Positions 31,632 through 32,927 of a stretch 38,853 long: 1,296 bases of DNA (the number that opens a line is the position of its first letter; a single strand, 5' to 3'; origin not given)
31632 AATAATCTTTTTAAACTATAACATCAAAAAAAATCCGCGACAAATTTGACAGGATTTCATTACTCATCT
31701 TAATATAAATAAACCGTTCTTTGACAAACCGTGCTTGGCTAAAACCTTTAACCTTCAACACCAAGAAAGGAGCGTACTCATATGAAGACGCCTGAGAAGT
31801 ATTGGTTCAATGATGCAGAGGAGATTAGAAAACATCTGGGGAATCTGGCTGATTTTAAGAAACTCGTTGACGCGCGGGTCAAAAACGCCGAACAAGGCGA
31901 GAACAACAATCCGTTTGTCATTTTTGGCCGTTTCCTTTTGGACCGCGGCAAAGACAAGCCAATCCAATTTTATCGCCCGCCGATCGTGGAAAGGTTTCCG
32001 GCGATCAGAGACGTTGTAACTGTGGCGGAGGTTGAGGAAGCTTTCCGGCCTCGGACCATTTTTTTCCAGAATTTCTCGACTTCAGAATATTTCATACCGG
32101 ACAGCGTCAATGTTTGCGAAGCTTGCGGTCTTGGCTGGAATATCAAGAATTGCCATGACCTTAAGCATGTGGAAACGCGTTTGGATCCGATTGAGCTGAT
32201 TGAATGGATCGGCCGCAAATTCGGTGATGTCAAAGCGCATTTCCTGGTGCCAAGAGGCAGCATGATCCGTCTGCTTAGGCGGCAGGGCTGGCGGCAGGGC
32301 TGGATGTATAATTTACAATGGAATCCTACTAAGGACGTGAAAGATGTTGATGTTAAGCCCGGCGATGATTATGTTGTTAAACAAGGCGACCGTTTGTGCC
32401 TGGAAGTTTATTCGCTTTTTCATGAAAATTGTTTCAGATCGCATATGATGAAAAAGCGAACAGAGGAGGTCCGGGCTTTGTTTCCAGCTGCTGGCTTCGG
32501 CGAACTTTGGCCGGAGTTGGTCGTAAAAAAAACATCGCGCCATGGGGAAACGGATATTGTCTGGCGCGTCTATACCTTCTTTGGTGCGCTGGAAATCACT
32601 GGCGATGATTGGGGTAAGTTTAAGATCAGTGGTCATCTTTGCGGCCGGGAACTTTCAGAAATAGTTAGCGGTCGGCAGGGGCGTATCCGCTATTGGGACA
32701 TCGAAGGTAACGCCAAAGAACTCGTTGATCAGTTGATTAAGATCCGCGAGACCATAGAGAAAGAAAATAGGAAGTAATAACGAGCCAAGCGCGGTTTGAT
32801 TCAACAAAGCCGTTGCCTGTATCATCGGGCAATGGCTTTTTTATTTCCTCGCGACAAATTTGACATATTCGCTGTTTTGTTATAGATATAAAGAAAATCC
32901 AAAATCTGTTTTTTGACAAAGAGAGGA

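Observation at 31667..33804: Orphan three-gene island between dprA and mfd with duplicated promoter/operator motif: best candidate for an undescribed module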

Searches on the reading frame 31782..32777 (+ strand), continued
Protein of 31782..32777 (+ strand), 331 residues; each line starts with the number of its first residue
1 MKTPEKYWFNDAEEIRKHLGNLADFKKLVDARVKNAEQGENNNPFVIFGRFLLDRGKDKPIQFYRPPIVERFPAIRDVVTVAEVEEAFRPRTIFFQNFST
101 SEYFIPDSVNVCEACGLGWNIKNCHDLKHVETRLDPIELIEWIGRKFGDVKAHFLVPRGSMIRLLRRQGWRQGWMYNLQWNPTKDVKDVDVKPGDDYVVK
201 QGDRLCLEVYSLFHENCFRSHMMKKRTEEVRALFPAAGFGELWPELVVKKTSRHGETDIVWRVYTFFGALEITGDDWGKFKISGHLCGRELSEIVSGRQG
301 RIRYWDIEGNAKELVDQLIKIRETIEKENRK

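Call 65: find_encoding_contigs(protein=P0007, flank=8000, max_places=3)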
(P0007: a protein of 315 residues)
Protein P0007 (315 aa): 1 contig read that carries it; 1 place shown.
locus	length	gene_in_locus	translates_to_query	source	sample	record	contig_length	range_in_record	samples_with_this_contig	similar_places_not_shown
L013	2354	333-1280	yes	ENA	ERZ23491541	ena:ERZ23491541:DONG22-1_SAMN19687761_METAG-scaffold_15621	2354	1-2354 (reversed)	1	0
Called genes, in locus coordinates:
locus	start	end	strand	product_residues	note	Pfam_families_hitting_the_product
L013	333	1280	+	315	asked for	-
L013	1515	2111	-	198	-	-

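Call 66: find_encoding_contigs(protein=P0011, flank=8000, max_places=3)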
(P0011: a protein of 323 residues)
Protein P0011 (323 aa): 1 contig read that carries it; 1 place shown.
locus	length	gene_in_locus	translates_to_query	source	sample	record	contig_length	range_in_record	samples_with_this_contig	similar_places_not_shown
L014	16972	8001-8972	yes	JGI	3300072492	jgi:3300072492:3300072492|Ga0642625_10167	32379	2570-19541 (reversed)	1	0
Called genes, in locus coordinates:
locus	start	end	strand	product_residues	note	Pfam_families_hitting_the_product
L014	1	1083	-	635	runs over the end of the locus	-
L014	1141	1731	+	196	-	-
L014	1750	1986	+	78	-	-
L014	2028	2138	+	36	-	-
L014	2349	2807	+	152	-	PF02381:MraZ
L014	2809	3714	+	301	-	PF01795:Methyltransf_5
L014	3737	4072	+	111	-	-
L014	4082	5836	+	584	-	PF03717:PBP_dimer, PF00905:Transpeptidase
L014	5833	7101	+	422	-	PF08245:Mur_ligase_M, PF02875:Mur_ligase_C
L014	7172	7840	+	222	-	-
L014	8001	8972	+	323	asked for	-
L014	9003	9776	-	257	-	PF10502:Peptidase_S26, PF00717:Peptidase_S24 (faint)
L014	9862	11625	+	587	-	PF00664:ABC_membrane, PF02463:SMC_N (weak), PF00005:ABC_tran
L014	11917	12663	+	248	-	PF01925:TauE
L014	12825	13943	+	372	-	-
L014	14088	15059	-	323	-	PF13606:Ank_3 (faint), PF12796:Ank_2, PF13637:Ank_4, PF13857:Ank_5, PF00023:Ank (weak), PF13637:Ank_4 (weak)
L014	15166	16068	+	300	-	-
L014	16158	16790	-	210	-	-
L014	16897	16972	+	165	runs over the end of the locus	PF05163:DinB, PF12867:DinB_2 (weak)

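Call 74: find_encoding_contigs(protein=P0009, flank=8000, max_places=3)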
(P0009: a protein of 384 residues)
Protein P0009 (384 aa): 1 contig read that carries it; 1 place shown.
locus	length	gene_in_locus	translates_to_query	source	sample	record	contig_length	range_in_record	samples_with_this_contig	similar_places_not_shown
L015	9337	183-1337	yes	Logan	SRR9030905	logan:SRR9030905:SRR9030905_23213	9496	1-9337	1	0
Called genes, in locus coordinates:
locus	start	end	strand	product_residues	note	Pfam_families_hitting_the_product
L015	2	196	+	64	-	?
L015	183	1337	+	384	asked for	-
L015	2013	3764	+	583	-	-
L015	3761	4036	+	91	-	-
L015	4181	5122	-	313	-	PF01734:Patatin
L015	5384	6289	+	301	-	-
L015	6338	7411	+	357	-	-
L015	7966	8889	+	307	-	-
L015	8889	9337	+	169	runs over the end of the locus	-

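Call 75: find_encoding_contigs(protein=P0013, flank=8000, max_places=3)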
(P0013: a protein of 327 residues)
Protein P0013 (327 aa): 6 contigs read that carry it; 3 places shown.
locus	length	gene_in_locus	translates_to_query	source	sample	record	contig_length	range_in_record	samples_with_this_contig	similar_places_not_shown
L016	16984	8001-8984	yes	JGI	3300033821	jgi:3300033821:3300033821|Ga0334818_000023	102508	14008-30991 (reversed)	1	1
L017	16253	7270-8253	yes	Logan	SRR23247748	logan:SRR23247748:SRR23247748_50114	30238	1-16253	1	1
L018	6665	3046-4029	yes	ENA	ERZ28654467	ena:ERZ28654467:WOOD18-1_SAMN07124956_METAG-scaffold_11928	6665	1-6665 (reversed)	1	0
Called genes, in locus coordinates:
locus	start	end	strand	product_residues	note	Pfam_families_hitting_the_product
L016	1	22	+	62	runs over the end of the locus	-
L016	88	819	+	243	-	-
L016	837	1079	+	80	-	-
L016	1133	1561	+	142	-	-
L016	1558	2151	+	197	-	-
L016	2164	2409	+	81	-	-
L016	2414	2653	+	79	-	-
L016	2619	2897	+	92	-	-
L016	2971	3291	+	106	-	-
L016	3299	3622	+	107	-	-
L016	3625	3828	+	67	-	-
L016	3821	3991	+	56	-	-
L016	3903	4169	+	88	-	-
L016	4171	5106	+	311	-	PF13671:AAA_33 (weak), PF08645:PNK3P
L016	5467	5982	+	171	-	-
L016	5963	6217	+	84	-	-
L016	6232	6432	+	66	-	-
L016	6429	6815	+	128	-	-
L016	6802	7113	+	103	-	-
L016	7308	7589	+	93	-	-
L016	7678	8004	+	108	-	-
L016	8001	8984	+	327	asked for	-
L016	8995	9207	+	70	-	-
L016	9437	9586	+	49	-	-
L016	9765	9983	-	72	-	-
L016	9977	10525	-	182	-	-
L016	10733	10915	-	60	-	PF07874:DUF1660 (weak)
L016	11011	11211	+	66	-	-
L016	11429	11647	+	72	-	-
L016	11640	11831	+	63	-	-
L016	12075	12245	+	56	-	-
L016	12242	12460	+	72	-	-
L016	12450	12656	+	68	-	-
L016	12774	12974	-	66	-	-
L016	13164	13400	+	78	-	-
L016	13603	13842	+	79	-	-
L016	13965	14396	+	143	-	-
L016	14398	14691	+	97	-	-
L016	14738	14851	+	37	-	-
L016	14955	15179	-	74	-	-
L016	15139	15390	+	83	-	-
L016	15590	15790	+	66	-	-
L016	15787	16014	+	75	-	-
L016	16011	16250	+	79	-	-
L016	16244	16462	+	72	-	-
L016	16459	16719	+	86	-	-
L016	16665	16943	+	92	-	-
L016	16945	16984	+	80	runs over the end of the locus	-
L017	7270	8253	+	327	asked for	-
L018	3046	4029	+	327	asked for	-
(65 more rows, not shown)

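Call 76: search_dna_similar(query=P0013, collection=phages, mode=protein, max_evalue=0.001, max_rows=25)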
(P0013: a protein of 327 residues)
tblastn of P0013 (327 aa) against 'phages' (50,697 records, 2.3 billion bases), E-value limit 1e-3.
Records with a match: 19; places in all: 19; records where one place covers at least 80% of the query: 0.
Best place of each record, by identity: <60% 19.
By first word of the organism name: Caulobacter 9; Xanthomonas 4; Xylella 2; Bertelyvirus 2; uncultured 1; Erwinia 1.
By host as written in the record: Caulobacter vibrioides CB15 11; Xanthomonas hortorum pv. vitians CFBP8640 3; Xylella fastidiosa 2; - 1; Erwinia sp. YA1 1; Xanthomonas sp. Q 1.
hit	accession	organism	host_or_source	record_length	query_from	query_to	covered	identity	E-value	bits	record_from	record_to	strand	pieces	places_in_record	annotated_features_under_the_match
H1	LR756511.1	uncultured phage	metagenomic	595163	213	323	34%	38.6%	1e-14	81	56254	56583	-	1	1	record has no annotation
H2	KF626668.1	Xylella phage Salvo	Xylella fastidiosa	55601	227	320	29%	41.6%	2e-13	77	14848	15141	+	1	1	hypothetical protein (x2)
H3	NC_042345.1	Xylella phage Salvo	Xylella fastidiosa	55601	227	320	29%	41.6%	2e-13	77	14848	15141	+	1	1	hypothetical protein (x2)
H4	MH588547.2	Caulobacter phage CcrSC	Caulobacter vibrioides CB15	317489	227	320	29%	40.4%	8e-8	60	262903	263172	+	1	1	hypothetical protein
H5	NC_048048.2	Caulobacter phage CcrSC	Caulobacter vibrioides CB15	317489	227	320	29%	40.4%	8e-8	60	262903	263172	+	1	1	hypothetical protein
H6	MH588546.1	Caulobacter phage CcrBL9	Caulobacter vibrioides CB15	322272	227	327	31%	37.6%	3e-10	67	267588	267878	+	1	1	hypothetical protein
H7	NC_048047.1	Caulobacter phage CcrBL9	Caulobacter vibrioides CB15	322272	227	327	31%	37.6%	3e-10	67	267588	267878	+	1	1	hypothetical protein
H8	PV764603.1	Xanthomonas phage PhiXhv-16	Xanthomonas hortorum pv. vitians ...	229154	234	324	28%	37.8%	3e-13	76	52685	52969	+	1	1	hypothetical protein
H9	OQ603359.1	Erwinia phage Ep032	Erwinia sp. YA1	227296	234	324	28%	37.8%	5e-13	76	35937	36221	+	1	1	record has no annotation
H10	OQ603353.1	Xanthomonas phage Ep026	Xanthomonas sp. Q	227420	234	324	28%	37.8%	5e-13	76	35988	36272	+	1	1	record has no annotation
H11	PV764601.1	Xanthomonas phage PhiXhv-12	Xanthomonas hortorum pv. vitians ...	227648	234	324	28%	37.8%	5e-13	76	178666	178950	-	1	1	hypothetical protein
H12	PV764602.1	Xanthomonas phage PhiXhv-15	Xanthomonas hortorum pv. vitians ...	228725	234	324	28%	37.8%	5e-13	76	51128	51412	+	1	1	hypothetical protein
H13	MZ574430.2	Caulobacter phage C2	Caulobacter vibrioides CB15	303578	239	326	27%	36.4%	2e-8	62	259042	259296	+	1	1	hypothetical protein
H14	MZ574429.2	Caulobacter phage C1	Caulobacter vibrioides CB15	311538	239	326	27%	36.4%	2e-8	62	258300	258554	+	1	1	hypothetical protein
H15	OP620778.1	Bertelyvirus sp.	Caulobacter vibrioides CB15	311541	239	326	27%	36.4%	2e-8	62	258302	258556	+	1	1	hypothetical protein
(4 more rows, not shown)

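Call 77: search_dna_similar(query=window:31782-32777:+, collection=phages, mode=protein, max_evalue=0.01, max_rows=15)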
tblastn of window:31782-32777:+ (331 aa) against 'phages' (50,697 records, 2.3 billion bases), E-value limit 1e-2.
No match.

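Call 87: search_protein_families(library=phrogs, proteins=[L016:4171-5106:+, L015:2013-3764:+, L015:6338-7411:+, L015:7966-8889:+, L015:5384-6289:+, L002:2482-3831:+, L002:1153-2016:+, L002:4886-5488:+, L011:6747-7277:+, L014:7172-7840:+], max_evalue=0.001)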
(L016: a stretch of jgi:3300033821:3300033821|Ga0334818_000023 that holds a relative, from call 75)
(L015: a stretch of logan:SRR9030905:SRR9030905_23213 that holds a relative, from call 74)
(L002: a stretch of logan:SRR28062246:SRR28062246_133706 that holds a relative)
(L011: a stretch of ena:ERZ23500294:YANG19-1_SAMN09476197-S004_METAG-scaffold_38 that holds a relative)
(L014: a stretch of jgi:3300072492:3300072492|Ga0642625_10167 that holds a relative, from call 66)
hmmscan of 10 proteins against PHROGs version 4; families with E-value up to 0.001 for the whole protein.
L016:4171-5106:+ (311 aa): 2 families
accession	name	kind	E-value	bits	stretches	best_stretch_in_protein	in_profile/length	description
phrog_505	-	other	2.4e-06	28.2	0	41-183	64-181/295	polynucleotide kinase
phrog_4581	-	head and packaging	0.00023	21.7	1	3-97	125-210/395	terminase small subunit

L015:2013-3764:+ (583 aa): 0 families

L015:6338-7411:+ (357 aa): 0 families

L015:7966-8889:+ (307 aa): 0 families

L015:5384-6289:+ (301 aa): 0 families

L002:2482-3831:+ (449 aa): 0 families

L002:1153-2016:+ (287 aa): 0 families

L002:4886-5488:+ (200 aa): 0 families

L011:6747-7277:+ (176 aa): 0 families

L014:7172-7840:+ (222 aa): 0 families

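Call 89: get_annotated_region(hit=H2, flank=2500)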
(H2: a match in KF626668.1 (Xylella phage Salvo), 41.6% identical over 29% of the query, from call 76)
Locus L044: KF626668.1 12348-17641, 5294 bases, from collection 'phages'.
description: Phage Salvo, complete genome.
organism: Xylella phage Salvo (NCBI taxid 1415147)
taxonomy: Viruses; Duplodnaviria; Heunggongvirae; Uroviricota; Caudoviricetes; Casjensviridae; Salvovirus; Salvovirus salvo
host: Xylella fastidiosa; source: -; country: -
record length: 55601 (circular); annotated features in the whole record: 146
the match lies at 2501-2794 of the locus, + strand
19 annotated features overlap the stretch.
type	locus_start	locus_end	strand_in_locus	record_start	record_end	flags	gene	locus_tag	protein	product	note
regulatory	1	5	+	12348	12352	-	-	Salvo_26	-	ribosome_binding_site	-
CDS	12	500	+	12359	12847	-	-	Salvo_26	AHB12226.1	hypothetical protein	-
regulatory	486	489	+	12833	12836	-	-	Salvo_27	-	ribosome_binding_site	-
CDS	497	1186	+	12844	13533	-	-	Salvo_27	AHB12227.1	hypothetical protein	-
regulatory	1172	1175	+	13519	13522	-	-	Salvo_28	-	ribosome_binding_site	-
CDS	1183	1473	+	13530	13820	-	-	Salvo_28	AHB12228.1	hypothetical protein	-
regulatory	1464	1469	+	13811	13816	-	-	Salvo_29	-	ribosome_binding_site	-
CDS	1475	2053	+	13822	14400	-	-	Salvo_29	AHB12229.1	hypothetical protein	-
regulatory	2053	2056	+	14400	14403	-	-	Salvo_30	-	ribosome_binding_site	-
CDS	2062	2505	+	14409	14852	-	-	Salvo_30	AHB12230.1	hypothetical protein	-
regulatory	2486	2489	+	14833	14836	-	-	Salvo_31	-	ribosome_binding_site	-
CDS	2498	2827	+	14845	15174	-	-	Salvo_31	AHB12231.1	hypothetical protein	-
regulatory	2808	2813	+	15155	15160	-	-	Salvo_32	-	ribosome_binding_site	-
CDS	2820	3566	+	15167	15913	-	-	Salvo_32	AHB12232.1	hypothetical protein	-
regulatory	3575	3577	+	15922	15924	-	-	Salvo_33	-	ribosome_binding_site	-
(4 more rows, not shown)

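Call 90: get_annotated_region(hit=H4, flank=1500)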
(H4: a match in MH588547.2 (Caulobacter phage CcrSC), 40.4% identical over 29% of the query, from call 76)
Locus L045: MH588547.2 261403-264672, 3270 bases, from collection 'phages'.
description: Caulobacter phage CcrSC, complete genome.
organism: Caulobacter phage CcrSC (NCBI taxid 2283272)
taxonomy: Viruses; Duplodnaviria; Heunggongvirae; Uroviricota; Caudoviricetes; Dolichocephalovirinae; Bertelyvirus; Bertelyvirus SC
host: Caulobacter vibrioides CB15; source: -; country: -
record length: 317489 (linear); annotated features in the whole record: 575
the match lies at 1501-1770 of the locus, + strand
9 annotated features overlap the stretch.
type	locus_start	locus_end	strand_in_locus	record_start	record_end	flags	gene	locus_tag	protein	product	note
CDS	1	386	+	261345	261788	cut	-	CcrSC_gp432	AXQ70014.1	hypothetical protein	-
CDS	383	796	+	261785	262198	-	-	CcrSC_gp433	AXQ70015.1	hypothetical protein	-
CDS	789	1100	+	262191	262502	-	-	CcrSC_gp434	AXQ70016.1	hypothetical protein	-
CDS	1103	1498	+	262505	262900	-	-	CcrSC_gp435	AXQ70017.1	hypothetical protein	-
CDS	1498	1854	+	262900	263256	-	-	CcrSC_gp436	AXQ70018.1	hypothetical protein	-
CDS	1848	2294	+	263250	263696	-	-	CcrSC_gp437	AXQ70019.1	hypothetical protein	-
CDS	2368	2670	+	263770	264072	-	-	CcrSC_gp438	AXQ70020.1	hypothetical protein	-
CDS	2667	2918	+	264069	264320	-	-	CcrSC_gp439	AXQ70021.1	hypothetical protein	-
CDS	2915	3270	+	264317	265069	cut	-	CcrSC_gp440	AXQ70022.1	hypothetical protein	-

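Call 92: search_protein_families(library=pfam, proteins=[L044:2498-2827:+, L045:1498-1854:+, P0013, P0020], max_evalue=0.01)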
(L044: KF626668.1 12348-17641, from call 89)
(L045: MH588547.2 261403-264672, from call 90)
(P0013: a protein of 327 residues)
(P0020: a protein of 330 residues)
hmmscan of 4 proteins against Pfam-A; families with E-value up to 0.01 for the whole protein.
L044:2498-2827:+ (109 aa): 0 families

L045:1498-1854:+ (118 aa): 0 families

P0013 (327 aa): 0 families

P0020 (330 aa): 0 families

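Call 101: find_related_loci(query=P0013, collection=viral_contigs, flank=3000)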
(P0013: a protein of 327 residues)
Query P0013 (327 aa) in viral_contigs; peptide patterns used: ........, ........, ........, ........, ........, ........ (x = any residue, [..] = any of these).
12 stretches matched a pattern, but none encodes a relative of the query by tblastn (E <= 1e-3).

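Call 104: find_related_loci(query=A7, collection=viral_contigs, flank=4000)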
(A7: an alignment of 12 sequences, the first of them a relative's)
Query A7 (327 aa) in viral_contigs; peptide patterns used: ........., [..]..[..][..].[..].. (x = any residue, [..] = any of these).
99 stretches matched a pattern; 92 encode a relative of the query (tblastn E <= 1e-3); the best 80 are kept; 80 distinct loci.
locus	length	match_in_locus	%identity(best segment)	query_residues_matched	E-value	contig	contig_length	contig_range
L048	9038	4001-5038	37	3-327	1e-63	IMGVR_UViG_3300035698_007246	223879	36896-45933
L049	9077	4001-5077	34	9-324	6e-52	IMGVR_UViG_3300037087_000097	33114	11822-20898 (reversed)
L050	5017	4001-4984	33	38-324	5e-46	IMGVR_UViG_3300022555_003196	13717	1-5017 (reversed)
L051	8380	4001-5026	32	19-324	3e-43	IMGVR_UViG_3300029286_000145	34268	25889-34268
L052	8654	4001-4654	38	97-320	1e-44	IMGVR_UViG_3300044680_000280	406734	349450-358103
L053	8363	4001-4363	40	212-327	1e-21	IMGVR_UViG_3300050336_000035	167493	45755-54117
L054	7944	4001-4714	40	15-323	2e-20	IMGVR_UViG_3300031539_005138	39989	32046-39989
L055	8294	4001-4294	45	225-323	3e-20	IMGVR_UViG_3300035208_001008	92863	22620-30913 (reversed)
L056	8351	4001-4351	41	215-327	7e-20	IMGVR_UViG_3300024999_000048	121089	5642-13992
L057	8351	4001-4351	41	215-327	7e-20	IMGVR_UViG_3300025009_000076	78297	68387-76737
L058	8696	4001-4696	42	15-326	6e-20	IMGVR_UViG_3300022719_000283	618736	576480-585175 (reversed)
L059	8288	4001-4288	46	227-323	8e-20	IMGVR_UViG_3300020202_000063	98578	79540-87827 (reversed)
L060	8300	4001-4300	43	223-323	1e-19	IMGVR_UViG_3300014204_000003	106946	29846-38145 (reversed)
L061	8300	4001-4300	43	223-323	1e-19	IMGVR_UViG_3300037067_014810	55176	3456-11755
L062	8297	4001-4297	45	224-323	1e-19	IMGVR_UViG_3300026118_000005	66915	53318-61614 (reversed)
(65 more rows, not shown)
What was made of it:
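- Full-length members lie in IMG/VR contigs of 224, 407 and 619 kb (call 104) and in a 102-kb phage-like contig (call 75).
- Tried and rejected: An alignment of the main cluster then worked (call 104).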

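Call 106: search_protein_families(library=phrogs, proteins=[L044:2498-2827:+, L045:1498-1854:+, P0013, P0009], max_evalue=0.1)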
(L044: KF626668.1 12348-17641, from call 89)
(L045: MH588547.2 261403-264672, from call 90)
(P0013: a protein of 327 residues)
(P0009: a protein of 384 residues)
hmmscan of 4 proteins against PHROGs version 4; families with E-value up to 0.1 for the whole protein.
L044:2498-2827:+ (109 aa): 0 families

L045:1498-1854:+ (118 aa): 1 family
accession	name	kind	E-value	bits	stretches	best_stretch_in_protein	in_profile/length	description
phrog_31687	-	unknown function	0.0025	18.9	1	61-89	3-31/53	-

P0013 (327 aa): 1 family
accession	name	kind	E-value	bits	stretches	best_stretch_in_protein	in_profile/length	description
phrog_28377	-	unknown function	0.016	16.8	1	137-167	48-78/105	-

P0009 (384 aa): 1 family
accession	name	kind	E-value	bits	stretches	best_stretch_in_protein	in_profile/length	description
phrog_26363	-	unknown function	0.063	13.5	0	198-232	19-53/346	-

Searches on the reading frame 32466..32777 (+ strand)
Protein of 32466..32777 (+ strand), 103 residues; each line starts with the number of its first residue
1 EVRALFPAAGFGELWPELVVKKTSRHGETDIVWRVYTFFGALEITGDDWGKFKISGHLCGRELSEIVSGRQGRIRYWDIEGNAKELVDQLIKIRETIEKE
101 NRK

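Call 106: search_protein_families(library=phrogs, proteins=[window:32466-32777:+], max_evalue=0.1)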
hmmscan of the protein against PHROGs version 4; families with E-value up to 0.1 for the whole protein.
window:32466-32777:+ (103 aa): 1 family
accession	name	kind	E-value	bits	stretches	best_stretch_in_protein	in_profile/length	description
phrog_8872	-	unknown function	0.056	14.8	1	58-96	55-90/95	-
